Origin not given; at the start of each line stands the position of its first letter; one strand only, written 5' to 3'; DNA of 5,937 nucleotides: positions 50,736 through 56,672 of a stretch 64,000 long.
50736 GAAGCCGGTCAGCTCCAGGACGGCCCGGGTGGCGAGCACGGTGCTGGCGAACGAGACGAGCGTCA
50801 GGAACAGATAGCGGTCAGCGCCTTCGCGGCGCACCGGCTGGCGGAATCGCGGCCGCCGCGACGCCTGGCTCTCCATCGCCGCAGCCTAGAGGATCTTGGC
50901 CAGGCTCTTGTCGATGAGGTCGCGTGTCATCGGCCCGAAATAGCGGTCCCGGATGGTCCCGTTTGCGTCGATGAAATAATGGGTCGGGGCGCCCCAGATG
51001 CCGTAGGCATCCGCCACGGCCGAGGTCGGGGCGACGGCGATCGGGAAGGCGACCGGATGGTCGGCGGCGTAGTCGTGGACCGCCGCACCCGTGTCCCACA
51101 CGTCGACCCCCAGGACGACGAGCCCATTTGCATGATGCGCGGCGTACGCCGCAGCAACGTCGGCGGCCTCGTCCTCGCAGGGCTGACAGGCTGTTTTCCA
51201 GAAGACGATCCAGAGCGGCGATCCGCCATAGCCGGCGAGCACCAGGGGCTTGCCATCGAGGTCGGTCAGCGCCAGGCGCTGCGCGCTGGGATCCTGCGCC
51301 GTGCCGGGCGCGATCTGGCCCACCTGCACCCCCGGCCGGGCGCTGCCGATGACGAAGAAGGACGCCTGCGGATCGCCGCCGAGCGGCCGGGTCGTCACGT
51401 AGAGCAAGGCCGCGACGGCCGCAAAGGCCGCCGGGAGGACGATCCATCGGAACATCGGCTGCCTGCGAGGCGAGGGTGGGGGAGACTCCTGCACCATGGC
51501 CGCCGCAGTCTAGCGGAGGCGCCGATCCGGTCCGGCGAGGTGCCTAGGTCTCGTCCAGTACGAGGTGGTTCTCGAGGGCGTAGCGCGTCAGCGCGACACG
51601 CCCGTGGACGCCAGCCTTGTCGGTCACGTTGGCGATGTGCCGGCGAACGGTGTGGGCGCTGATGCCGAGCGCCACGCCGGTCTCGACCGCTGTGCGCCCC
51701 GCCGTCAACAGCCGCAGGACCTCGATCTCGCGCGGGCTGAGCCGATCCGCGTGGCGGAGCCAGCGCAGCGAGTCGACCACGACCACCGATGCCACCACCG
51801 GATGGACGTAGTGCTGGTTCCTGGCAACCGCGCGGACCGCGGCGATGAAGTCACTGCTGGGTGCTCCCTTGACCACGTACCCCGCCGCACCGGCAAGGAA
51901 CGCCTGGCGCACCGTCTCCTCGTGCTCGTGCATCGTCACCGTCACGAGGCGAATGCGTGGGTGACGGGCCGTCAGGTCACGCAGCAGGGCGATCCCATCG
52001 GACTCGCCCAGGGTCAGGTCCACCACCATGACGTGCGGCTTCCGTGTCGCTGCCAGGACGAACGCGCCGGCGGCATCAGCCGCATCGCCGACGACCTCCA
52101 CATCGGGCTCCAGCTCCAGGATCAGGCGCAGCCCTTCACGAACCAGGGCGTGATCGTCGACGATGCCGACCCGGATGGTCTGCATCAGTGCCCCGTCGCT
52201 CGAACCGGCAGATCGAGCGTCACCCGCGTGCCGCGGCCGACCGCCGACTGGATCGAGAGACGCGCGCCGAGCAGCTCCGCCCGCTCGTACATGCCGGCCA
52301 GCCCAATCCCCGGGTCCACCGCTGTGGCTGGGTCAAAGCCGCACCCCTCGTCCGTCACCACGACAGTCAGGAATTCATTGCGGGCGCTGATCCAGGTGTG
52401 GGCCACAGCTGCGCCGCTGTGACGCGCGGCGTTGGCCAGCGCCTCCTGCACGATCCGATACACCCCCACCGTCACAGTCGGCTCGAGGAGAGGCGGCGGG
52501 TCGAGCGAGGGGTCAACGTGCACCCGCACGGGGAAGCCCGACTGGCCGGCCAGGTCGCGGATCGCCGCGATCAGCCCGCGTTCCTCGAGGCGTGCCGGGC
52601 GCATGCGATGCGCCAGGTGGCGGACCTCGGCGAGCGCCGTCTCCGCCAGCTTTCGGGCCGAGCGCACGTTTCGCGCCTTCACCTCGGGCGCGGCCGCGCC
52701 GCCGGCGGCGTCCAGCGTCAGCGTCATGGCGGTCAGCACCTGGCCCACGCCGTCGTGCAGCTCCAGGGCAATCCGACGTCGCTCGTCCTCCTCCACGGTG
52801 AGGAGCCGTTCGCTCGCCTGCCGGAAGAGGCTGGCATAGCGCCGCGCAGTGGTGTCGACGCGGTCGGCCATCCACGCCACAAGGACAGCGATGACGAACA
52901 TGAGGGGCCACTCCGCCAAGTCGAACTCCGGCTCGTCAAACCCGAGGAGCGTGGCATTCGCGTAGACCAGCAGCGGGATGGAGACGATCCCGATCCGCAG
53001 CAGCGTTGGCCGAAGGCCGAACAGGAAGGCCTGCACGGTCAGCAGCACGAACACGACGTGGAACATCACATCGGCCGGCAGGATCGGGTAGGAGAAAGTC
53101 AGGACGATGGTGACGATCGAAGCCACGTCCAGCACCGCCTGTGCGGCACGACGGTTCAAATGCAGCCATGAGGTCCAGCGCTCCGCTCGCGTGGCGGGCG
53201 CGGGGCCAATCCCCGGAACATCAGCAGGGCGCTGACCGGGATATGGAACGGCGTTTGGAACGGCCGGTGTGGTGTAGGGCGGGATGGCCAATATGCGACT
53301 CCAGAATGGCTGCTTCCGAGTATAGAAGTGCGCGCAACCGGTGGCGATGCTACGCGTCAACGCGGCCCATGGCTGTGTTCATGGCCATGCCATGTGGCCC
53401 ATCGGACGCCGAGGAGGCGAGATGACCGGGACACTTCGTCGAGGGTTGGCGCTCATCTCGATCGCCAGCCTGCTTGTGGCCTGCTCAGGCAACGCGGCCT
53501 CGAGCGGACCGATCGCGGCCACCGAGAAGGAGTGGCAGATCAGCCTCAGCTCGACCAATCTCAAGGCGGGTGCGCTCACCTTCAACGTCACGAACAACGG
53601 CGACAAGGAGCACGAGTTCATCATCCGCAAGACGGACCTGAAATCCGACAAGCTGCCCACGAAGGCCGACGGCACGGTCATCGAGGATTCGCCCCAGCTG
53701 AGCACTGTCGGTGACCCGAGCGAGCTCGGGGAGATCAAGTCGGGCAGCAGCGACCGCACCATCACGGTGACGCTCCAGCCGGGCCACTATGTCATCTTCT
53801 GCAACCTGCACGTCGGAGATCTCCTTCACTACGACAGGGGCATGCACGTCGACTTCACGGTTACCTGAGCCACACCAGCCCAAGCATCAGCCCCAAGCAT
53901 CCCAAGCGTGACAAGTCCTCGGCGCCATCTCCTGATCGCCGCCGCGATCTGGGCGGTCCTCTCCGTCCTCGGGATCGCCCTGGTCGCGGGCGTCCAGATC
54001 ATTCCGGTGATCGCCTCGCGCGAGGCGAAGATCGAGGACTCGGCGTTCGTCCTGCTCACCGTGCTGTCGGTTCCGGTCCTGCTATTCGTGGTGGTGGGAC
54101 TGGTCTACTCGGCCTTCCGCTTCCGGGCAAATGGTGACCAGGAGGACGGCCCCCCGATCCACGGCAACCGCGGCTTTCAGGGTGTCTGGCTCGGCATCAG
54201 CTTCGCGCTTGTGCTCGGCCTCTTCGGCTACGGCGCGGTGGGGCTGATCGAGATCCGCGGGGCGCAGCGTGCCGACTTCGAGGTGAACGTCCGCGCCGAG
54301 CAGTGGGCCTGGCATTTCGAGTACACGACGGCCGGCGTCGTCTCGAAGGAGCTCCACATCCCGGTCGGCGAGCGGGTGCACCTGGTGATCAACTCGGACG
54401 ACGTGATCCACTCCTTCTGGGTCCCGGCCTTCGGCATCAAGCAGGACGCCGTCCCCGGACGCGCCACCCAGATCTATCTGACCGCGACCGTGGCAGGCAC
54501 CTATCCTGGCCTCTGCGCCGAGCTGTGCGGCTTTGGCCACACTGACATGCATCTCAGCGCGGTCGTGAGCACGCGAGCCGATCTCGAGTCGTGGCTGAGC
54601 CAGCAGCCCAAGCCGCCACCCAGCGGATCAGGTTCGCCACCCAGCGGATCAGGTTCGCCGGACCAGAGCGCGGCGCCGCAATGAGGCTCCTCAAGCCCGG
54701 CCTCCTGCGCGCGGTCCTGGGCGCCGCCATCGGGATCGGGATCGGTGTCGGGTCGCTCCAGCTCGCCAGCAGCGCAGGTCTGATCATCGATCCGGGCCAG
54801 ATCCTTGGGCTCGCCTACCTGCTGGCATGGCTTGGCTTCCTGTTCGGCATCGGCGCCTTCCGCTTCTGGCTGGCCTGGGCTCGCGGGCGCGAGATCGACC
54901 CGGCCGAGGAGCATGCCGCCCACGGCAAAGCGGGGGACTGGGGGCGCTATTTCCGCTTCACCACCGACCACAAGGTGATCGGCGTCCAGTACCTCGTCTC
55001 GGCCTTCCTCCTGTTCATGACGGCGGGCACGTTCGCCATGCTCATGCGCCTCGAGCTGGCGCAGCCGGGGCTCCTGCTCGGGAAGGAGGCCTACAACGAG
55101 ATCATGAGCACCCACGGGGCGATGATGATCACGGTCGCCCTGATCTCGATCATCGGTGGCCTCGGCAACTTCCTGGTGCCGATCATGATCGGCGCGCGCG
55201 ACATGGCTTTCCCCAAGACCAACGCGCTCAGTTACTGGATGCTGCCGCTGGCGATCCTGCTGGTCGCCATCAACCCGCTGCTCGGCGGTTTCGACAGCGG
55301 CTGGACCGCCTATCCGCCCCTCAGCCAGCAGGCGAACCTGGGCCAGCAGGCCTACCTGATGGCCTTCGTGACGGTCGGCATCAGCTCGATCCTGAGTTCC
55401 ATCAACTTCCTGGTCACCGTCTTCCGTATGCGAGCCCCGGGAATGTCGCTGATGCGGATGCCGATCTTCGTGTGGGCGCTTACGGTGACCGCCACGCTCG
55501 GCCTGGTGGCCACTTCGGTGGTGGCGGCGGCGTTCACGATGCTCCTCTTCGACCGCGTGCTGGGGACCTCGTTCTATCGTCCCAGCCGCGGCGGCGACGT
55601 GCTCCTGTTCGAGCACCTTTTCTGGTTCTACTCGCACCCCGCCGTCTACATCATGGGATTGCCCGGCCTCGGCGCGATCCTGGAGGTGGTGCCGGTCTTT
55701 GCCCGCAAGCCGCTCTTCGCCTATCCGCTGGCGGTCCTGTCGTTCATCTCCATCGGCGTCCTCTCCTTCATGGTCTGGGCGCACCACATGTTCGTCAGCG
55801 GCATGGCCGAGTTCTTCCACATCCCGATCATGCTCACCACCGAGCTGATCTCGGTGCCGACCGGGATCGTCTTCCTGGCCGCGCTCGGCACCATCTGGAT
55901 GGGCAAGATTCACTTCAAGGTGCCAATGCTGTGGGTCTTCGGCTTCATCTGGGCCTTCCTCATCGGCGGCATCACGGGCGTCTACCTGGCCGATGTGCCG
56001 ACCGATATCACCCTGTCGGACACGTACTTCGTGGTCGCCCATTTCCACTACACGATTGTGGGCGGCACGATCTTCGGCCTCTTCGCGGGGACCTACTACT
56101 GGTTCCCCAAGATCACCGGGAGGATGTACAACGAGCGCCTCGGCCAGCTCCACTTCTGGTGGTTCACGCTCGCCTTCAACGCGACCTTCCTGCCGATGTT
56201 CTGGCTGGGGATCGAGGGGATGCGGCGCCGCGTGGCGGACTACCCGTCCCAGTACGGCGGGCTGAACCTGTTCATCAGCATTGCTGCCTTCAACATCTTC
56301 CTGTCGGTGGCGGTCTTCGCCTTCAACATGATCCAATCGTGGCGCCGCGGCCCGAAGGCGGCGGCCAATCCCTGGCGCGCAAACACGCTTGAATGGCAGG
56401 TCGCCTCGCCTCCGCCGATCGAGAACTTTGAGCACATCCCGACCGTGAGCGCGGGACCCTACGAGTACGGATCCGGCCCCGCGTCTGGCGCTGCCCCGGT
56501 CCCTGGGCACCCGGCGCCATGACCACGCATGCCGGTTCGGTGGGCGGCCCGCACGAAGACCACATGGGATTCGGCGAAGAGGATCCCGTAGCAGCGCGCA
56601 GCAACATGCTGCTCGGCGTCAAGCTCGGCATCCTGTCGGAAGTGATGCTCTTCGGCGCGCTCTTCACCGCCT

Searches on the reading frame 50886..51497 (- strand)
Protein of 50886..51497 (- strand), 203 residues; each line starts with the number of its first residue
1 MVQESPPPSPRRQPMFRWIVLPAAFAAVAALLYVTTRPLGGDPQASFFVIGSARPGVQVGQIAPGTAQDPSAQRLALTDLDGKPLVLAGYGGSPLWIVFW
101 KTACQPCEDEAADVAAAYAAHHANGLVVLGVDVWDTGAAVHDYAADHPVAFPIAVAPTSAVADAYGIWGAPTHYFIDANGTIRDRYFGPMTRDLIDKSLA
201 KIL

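Call 11: search_protein_families(library=pfam, proteins=[window:50886-51497:-], max_evalue=0.001)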
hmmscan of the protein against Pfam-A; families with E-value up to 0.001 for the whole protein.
window:50886-51497:- (203 aa): 4 families
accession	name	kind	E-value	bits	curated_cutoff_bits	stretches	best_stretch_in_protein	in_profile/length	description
PF00578.27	AhpC-TSA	-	2.6e-20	73.1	26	1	72-184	5-123/124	AhpC/TSA family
PF08534.16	Redoxin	-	5.4e-13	49.4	26.6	1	73-195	10-140/148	Redoxin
PF13905.12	Thioredoxin_8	-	0.00014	22.6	27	1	94-182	3-94/94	Thioredoxin-like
PF13098.12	Thioredoxin_2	-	0.00015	22.5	27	1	92-197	5-102/104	Thioredoxin-like domain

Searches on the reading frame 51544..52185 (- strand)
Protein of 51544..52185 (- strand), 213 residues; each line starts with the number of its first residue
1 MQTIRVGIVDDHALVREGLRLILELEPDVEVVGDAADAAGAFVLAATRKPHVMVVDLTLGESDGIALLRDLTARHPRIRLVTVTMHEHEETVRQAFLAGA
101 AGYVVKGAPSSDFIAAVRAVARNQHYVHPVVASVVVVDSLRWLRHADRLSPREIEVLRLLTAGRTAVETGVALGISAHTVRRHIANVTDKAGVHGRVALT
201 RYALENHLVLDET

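Call 11: search_protein_families(library=pfam, proteins=[window:51544-52185:-], max_evalue=0.001)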
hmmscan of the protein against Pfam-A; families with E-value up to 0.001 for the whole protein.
window:51544-52185:- (213 aa): 3 families
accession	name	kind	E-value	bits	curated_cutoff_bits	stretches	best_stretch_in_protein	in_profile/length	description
PF00072.30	Response_reg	-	9.7e-21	74.5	30.2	1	7-117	2-110/111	Response regulator receiver domain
PF00196.25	GerE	-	9.7e-14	51.2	23.5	1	148-203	2-57/57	Bacterial regulatory proteins, luxR family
PF04545.22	Sigma70_r4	-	0.00028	20.8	24.1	1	147-185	3-42/50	Sigma-70, region 4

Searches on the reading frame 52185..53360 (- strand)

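Call 11: search_protein_families(library=pfam, proteins=[window:52185-53360:-], max_evalue=0.001)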
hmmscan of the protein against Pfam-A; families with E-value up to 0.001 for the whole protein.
window:52185-53360:- (391 aa): 3 families
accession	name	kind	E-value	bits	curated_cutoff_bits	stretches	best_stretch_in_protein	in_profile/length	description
PF07730.19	HisKA_3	-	2.1e-15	57.5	24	1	193-257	1-67/68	Histidine kinase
PF02518.31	HATPase_c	-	1.2e-12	48.7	26.4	1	298-387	4-110/111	Histidine kinase-, DNA gyrase B-, and HSP90-like ATPase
PF13581.12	HATPase_c_2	-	0.00041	20.8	27.4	0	303-351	35-88/127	Histidine kinase-like ATPase domain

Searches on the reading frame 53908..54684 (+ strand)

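Call 11: search_protein_families(library=pfam, proteins=[window:53908-54684:+], max_evalue=0.001)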
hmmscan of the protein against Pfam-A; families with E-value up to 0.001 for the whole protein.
window:53908-54684:+ (258 aa): 2 families
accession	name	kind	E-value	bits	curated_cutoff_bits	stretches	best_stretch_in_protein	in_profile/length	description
PF00116.26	COX2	-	8.7e-21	74.5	22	1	146-216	45-115/120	Cytochrome C oxidase subunit II, periplasmic domain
PF13473.12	Cupredoxin_1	-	0.00017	22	27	1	140-203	28-92/104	Cupredoxin-like domain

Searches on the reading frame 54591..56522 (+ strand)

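Call 11: search_protein_families(library=pfam, proteins=[window:54591-56522:+], max_evalue=0.001)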
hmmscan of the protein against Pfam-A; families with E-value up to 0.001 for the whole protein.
window:54591-56522:+ (643 aa): 1 family
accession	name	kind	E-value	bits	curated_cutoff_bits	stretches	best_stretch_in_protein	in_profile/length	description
PF00115.25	COX1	-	1.2e-143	479.6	34.8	1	130-567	2-435/436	Cytochrome C and Quinol oxidase polypeptide I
